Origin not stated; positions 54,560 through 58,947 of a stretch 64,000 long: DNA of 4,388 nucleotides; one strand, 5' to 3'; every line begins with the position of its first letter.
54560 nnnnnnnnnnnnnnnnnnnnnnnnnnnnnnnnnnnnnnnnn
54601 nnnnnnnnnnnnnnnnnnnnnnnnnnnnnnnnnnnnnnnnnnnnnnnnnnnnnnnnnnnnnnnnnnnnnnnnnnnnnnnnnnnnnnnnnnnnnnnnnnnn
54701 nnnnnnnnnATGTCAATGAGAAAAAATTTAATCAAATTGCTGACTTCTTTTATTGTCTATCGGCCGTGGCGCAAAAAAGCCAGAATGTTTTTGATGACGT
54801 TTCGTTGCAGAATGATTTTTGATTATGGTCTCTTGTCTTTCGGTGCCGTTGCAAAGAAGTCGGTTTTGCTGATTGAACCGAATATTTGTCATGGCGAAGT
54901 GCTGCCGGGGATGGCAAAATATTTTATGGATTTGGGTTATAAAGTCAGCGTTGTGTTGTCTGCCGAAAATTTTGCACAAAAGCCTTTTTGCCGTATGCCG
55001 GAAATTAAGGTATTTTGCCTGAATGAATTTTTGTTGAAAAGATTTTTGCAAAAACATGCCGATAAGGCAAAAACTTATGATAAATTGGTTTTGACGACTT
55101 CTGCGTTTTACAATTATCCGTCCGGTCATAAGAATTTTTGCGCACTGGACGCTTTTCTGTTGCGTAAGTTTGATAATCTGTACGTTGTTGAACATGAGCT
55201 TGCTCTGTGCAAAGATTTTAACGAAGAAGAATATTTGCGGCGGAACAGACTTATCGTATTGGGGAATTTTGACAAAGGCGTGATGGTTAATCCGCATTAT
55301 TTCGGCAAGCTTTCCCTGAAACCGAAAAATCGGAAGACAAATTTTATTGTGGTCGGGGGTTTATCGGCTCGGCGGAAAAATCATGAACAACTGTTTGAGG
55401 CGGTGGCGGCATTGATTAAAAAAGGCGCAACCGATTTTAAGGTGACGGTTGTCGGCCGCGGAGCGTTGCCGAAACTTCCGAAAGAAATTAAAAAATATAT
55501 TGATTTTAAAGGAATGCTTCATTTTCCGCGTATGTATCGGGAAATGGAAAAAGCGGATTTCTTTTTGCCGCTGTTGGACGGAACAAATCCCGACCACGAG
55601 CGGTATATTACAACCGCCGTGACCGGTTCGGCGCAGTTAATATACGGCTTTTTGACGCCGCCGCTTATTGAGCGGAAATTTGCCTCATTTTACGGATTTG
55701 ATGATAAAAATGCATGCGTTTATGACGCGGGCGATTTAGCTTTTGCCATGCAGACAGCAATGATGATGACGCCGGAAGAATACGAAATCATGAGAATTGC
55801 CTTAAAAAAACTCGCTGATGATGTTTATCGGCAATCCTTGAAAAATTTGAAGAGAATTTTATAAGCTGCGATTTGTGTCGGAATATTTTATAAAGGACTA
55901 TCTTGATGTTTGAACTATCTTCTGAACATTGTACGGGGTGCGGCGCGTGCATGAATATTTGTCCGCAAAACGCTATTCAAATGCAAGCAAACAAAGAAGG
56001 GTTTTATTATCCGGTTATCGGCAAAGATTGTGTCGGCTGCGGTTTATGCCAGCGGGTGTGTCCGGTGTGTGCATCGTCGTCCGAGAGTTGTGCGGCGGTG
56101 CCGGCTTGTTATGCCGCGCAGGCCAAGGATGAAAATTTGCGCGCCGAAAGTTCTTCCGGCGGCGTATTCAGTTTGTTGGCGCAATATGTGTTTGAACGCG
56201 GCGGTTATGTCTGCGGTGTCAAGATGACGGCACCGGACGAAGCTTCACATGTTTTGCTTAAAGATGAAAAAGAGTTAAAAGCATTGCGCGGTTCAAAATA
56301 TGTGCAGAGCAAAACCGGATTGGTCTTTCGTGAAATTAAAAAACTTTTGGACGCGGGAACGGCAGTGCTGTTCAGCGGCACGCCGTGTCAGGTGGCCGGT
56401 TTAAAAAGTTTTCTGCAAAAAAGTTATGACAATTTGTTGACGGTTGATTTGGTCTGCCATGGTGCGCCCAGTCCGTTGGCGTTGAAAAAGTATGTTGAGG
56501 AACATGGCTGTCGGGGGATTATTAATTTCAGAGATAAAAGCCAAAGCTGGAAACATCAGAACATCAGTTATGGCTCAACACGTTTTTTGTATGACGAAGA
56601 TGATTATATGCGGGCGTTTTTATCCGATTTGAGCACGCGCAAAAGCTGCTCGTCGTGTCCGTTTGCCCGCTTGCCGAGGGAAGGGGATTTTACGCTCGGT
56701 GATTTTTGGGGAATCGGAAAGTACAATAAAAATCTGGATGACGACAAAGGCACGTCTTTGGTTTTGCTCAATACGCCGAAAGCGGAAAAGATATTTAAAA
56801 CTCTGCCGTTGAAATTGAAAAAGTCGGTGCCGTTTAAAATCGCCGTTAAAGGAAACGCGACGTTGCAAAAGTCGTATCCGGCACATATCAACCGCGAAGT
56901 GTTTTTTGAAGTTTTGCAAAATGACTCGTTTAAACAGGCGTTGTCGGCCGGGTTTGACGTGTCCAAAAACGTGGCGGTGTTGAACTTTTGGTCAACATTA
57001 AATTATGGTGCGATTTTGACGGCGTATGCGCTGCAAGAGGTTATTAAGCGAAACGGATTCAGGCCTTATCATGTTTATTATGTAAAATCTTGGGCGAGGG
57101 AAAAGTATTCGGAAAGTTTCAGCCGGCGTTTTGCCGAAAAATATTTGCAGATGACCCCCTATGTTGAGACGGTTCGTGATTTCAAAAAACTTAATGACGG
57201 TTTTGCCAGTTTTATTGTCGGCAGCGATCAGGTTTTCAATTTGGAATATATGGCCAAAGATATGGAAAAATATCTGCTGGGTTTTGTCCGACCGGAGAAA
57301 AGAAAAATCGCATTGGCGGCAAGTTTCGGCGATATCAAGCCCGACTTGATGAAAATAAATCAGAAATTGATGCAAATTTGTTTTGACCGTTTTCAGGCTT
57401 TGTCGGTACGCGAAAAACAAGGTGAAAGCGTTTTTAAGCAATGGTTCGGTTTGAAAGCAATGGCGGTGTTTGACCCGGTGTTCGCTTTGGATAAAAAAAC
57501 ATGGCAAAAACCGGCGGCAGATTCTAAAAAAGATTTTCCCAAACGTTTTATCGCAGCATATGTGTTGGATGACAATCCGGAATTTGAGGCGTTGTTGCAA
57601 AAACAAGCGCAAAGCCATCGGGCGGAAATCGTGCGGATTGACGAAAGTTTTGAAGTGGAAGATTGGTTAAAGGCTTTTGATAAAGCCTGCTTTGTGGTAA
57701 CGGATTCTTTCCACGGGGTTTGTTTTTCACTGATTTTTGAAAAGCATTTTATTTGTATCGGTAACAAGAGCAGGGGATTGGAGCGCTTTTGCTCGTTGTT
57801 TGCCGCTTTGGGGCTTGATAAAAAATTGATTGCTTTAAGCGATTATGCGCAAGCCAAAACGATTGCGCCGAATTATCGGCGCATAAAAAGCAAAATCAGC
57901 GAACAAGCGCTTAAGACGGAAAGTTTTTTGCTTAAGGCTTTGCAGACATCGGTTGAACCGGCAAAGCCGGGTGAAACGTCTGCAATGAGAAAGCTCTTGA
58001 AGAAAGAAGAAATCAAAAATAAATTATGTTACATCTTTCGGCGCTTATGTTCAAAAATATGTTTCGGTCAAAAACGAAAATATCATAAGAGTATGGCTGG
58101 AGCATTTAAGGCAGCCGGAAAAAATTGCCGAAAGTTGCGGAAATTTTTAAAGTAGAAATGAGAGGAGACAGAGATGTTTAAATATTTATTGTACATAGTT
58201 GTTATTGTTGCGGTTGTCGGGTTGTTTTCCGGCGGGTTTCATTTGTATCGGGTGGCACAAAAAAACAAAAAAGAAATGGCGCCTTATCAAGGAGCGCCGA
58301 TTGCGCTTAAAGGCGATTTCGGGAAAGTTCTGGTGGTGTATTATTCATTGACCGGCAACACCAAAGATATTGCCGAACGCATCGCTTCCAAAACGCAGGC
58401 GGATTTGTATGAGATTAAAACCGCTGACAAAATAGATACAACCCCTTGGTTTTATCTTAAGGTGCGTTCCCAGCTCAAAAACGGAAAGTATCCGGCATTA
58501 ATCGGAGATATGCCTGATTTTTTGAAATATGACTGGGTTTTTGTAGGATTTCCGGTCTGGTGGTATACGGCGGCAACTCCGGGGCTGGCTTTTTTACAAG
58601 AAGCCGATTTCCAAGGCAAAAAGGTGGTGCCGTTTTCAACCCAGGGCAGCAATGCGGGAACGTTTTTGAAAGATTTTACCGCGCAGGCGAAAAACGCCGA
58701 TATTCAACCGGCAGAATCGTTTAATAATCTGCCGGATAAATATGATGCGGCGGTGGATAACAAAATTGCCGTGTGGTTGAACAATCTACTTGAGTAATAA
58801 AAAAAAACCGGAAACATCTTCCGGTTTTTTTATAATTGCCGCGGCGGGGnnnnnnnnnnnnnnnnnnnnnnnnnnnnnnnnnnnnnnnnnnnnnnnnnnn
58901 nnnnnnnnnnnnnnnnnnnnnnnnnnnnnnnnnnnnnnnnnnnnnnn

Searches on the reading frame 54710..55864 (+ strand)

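Call 66: search_protein_families(library=pfam, proteins=[window:54710-55864:+], max_evalue=0.00001)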
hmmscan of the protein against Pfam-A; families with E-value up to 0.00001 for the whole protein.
window:54710-55864:+ (384 aa): 1 family
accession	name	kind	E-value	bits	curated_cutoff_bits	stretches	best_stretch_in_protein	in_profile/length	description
PF13692.12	Glyco_trans_1_4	-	3e-06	28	27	1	211-286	3-81/142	Glycosyl transferases group 1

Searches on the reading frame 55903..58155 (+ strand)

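Call 66: search_protein_families(library=pfam, proteins=[window:55903-58155:+], max_evalue=0.00001)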
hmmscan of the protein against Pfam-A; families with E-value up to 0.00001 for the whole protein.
window:55903-58155:+ (750 aa): 9 families
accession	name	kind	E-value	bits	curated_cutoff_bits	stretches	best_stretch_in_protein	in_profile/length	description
PF04230.19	PS_pyruv_trans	-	9e-32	111.5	25.3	1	367-623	1-280/280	Polysaccharide pyruvyl transferase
PF04432.18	FrhB_FdhB_C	-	6.4e-20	72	23.3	1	154-300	3-135/150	Coenzyme F420 hydrogenase/dehydrogenase, beta subunit C terminus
PF00037.32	Fer4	-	2e-11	43.6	21.1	1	7-26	5-24/24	4Fe-4S binding domain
PF04422.18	FrhB_FdhB_N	-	3.8e-11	43.4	22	1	69-138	1-73/78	Coenzyme F420 hydrogenase/dehydrogenase, beta subunit N-term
PF12838.12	Fer4_7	-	8e-10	39.5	27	1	9-55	1-50/52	4Fe-4S dicluster domain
PF14697.11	Fer4_21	-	1.5e-09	38.2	35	1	7-55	5-53/59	4Fe-4S dicluster domain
PF13187.11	Fer4_9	-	3e-07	30.8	27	1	9-55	1-49/52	4Fe-4S dicluster domain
PF12797.12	Fer4_2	-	1.9e-06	27.9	24.5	0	5-21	5-21/22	4Fe-4S binding domain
PF13237.11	Fer4_10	-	5.4e-06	26.7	25.5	1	6-54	5-53/53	4Fe-4S dicluster domain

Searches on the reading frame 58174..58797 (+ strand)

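Call 66: search_protein_families(library=pfam, proteins=[window:58174-58797:+], max_evalue=0.00001)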
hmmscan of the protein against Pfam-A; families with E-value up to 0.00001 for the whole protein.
window:58174-58797:+ (207 aa): 2 families
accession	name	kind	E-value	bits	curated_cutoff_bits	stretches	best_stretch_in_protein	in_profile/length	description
PF12682.12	Flavodoxin_4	-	8.4e-27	94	24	1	51-187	1-143/155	Flavodoxin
PF12641.12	Flavodoxin_3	-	8.3e-08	32.6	27.5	0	53-86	1-36/160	Flavodoxin domain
